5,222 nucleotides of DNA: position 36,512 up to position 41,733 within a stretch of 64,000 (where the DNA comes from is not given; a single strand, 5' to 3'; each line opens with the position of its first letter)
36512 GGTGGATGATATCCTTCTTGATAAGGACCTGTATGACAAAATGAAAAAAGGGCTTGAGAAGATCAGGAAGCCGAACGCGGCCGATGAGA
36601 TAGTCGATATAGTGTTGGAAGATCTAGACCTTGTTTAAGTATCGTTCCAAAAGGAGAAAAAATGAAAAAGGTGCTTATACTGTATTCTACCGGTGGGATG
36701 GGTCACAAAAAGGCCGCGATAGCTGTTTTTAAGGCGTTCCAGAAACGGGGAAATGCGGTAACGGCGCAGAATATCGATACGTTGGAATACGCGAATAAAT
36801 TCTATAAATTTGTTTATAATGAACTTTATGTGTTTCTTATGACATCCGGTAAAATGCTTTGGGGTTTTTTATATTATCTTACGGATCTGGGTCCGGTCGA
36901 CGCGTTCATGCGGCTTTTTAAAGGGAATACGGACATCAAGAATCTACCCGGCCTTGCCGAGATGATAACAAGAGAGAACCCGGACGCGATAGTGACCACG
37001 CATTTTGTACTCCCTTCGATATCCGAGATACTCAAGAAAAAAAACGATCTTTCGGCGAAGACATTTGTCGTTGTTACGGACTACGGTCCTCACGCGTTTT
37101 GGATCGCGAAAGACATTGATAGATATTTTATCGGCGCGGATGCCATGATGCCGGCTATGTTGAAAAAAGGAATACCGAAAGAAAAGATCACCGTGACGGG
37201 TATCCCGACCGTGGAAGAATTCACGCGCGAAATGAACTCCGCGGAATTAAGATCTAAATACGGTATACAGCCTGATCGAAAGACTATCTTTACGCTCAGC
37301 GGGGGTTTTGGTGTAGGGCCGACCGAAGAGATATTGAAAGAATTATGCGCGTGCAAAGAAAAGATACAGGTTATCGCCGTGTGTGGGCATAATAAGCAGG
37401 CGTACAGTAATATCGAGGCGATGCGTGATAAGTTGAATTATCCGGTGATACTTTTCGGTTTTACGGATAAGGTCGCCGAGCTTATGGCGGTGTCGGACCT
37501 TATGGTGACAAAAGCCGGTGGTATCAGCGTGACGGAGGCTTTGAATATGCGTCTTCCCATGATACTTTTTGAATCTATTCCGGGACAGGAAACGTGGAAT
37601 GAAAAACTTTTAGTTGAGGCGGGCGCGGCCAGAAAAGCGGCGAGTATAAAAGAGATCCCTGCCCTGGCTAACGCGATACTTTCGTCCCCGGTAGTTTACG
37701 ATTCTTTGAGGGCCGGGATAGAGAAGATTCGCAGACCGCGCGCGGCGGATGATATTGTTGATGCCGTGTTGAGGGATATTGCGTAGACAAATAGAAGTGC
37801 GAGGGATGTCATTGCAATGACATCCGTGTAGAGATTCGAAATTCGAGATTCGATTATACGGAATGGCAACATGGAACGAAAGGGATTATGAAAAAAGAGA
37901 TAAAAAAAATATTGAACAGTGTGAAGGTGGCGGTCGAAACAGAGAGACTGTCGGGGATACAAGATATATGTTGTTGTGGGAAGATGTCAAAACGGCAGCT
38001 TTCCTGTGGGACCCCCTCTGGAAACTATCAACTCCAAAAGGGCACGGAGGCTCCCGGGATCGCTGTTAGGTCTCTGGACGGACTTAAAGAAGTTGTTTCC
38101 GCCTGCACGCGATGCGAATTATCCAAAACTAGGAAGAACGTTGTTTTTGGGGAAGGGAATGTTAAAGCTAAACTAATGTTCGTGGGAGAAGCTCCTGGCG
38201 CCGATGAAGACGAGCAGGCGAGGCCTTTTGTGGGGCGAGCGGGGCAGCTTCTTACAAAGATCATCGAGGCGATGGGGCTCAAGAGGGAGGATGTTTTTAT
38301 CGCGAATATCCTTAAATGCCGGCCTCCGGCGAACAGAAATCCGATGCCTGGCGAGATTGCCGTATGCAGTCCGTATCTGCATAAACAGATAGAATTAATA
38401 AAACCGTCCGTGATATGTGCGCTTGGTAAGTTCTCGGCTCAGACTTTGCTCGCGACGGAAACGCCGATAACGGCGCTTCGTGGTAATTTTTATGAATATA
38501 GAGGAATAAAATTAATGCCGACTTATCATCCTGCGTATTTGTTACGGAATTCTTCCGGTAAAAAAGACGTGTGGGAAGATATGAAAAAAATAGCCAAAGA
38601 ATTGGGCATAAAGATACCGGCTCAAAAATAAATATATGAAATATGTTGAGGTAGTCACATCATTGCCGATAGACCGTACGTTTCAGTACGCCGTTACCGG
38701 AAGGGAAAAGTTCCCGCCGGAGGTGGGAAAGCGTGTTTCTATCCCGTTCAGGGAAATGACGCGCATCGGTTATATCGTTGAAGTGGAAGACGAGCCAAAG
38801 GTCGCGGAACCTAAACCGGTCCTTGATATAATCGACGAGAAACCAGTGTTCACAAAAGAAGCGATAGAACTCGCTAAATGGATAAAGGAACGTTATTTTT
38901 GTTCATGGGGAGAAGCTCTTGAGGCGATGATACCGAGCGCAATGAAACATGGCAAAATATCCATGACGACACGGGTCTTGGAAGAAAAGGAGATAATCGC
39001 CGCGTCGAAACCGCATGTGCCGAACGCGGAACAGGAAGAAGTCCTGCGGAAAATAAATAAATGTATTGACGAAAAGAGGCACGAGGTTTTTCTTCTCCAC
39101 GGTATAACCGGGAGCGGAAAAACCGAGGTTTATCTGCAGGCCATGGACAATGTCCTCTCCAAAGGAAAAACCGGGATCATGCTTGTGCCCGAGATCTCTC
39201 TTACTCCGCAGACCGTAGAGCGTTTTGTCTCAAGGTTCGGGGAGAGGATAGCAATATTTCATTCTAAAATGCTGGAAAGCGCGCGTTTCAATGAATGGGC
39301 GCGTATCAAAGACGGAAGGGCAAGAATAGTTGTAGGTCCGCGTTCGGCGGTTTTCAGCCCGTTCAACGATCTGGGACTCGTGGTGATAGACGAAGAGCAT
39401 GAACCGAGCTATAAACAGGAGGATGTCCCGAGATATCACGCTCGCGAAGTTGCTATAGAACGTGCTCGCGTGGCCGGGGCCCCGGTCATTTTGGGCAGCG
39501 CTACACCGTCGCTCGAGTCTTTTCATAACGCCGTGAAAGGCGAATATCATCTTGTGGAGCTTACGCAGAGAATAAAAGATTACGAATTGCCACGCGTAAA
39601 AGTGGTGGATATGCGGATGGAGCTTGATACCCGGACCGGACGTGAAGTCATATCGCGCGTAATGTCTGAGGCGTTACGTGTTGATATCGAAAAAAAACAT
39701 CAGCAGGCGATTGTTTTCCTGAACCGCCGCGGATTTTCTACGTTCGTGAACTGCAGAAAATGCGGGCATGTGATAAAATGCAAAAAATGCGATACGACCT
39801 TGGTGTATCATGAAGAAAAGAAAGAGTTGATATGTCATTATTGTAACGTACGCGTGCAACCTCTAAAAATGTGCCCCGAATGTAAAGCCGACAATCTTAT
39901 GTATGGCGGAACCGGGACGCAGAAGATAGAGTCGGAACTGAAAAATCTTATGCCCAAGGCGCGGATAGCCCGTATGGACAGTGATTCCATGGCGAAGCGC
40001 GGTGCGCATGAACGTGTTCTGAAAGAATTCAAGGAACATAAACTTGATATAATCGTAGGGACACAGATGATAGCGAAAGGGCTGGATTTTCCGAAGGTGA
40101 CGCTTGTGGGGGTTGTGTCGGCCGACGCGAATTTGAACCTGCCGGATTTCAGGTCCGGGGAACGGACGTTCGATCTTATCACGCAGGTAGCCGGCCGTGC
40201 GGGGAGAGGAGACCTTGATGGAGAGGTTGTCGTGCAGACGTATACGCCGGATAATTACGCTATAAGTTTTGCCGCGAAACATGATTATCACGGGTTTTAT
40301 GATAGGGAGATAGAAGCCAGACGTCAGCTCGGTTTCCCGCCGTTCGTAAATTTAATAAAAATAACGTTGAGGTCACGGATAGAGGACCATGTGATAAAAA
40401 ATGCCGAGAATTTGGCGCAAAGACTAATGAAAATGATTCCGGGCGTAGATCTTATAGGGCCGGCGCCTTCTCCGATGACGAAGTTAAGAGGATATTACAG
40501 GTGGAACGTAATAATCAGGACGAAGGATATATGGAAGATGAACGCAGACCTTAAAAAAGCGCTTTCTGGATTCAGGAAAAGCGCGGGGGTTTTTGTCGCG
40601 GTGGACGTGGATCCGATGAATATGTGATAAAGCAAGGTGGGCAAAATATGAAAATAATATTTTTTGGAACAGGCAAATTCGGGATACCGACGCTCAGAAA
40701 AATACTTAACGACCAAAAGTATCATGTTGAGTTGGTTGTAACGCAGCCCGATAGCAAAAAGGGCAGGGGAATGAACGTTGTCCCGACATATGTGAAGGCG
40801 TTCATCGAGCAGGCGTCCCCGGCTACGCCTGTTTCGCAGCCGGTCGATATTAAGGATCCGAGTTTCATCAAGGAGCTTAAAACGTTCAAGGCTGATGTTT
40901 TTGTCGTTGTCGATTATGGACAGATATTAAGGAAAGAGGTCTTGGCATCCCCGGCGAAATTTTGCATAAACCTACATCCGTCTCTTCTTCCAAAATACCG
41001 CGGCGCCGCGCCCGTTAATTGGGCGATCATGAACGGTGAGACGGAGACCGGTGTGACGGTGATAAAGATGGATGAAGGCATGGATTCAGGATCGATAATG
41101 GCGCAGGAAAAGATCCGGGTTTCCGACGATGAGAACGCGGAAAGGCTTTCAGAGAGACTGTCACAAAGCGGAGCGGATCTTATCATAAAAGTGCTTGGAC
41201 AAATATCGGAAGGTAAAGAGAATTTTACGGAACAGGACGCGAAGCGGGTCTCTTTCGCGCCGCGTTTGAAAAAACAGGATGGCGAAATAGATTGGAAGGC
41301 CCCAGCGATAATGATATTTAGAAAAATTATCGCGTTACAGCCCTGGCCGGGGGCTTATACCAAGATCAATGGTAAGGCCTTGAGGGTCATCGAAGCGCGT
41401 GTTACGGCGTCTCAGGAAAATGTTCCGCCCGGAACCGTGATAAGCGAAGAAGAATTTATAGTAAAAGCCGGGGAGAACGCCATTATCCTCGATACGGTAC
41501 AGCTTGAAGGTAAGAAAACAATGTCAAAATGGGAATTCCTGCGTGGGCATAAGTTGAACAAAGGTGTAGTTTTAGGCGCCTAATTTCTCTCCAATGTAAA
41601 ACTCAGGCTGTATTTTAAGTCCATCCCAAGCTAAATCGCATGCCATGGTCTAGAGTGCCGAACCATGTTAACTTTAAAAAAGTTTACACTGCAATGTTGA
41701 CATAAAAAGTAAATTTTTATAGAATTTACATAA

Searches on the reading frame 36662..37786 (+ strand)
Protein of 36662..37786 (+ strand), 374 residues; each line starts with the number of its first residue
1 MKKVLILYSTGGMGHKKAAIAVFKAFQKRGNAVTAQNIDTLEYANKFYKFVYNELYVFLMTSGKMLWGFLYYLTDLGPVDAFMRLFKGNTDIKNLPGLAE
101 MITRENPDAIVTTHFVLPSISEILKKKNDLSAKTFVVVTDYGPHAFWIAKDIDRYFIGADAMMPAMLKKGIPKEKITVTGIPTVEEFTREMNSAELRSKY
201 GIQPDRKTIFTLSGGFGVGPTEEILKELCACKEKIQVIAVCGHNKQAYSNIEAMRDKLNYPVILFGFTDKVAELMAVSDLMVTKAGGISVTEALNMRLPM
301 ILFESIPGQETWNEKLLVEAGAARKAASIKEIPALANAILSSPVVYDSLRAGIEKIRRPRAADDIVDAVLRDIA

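Call 99: search_protein_families(library=pfam, proteins=[window:36662-37786:+], max_evalue=0.00001)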
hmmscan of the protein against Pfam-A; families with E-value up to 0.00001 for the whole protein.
window:36662-37786:+ (374 aa): 2 families
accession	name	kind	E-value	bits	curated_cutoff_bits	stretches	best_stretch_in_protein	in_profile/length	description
PF06925.17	MGDG_synth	-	1.9e-28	100.1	25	1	15-182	1-168/169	Monogalactosyldiacylglycerol (MGDG) synthase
PF04101.22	Glyco_tran_28_C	-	5.6e-11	43.2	22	1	230-329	24-126/166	Glycosyltransferase family 28 C-terminal domain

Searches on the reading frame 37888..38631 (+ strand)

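Call 99: search_protein_families(library=pfam, proteins=[window:37888-38631:+], max_evalue=0.00001)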
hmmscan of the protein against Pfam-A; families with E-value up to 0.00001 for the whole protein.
window:37888-38631:+ (247 aa): 1 family
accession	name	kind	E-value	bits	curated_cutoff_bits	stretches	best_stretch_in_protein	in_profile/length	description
PF03167.25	UDG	-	2.5e-40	138.3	24.3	1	87-232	1-140/141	Uracil DNA glycosylase superfamily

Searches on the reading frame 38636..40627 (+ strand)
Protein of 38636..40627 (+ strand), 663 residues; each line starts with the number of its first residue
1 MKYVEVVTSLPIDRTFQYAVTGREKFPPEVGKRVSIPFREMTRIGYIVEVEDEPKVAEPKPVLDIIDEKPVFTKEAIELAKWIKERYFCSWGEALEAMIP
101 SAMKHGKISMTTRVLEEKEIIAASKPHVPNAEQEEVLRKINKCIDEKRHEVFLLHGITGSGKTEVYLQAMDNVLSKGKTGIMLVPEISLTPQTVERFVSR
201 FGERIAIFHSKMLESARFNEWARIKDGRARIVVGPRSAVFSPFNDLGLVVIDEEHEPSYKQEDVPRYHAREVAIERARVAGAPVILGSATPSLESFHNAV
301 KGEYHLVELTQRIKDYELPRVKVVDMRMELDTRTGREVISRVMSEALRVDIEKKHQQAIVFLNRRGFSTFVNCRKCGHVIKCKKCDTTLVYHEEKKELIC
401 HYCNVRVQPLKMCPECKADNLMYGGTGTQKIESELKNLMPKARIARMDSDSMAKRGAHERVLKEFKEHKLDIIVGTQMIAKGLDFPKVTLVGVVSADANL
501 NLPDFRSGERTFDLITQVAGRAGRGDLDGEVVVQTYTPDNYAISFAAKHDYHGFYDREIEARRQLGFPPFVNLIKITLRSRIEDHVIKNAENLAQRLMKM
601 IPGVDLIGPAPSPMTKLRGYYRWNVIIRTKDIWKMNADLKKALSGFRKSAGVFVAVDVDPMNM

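Call 99: search_protein_families(library=pfam, proteins=[window:38636-40627:+], max_evalue=0.00001)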
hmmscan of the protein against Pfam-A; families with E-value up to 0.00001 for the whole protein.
window:38636-40627:+ (663 aa): 6 families
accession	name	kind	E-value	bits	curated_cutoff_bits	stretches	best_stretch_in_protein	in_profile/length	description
PF17764.6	PriA_3primeBD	-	3.4e-25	88.1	22.7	1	5-100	1-96/96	3'DNA-binding domain (3'BD)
PF18074.6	PriA_C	-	4.8e-19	69.4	26.9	1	569-660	1-95/95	Primosomal protein N C-terminal domain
PF00270.35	DEAD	-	6.3e-17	62.3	26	1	149-294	14-162/167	DEAD/DEAH box helicase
PF04851.21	ResIII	-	1.1e-15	58.3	22.5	1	129-292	4-163/164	Type III restriction enzyme, res subunit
PF00271.37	Helicase_C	-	2.3e-12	47.5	23.5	1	430-524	27-108/110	Helicase conserved C-terminal domain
PF18319.7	Zn_ribbon_PriA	-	3.1e-07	30.6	26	1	382-404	1-23/27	PriA DNA helicase Cys-rich region (CRR) domain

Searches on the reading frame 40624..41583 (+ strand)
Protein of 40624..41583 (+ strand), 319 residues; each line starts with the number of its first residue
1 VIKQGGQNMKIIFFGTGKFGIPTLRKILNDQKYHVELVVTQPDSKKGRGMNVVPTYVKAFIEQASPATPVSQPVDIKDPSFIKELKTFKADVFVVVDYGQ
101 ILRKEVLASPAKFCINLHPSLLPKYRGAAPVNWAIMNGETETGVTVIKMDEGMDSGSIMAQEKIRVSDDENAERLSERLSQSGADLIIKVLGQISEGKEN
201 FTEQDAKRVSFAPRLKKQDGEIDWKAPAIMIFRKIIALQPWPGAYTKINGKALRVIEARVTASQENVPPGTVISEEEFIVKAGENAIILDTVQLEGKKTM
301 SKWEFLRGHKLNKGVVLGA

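Call 99: search_protein_families(library=pfam, proteins=[window:40624-41583:+], max_evalue=0.00001)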
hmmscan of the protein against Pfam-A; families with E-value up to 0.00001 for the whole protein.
window:40624-41583:+ (319 aa): 2 families
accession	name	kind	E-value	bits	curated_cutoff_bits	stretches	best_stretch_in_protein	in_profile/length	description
PF00551.24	Formyl_trans_N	-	6.2e-42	143.8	26.1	1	9-191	1-181/181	Formyl transferase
PF02911.23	Formyl_trans_C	-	1.5e-26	92.9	21.1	1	214-309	1-99/100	Formyl transferase, C-terminal domain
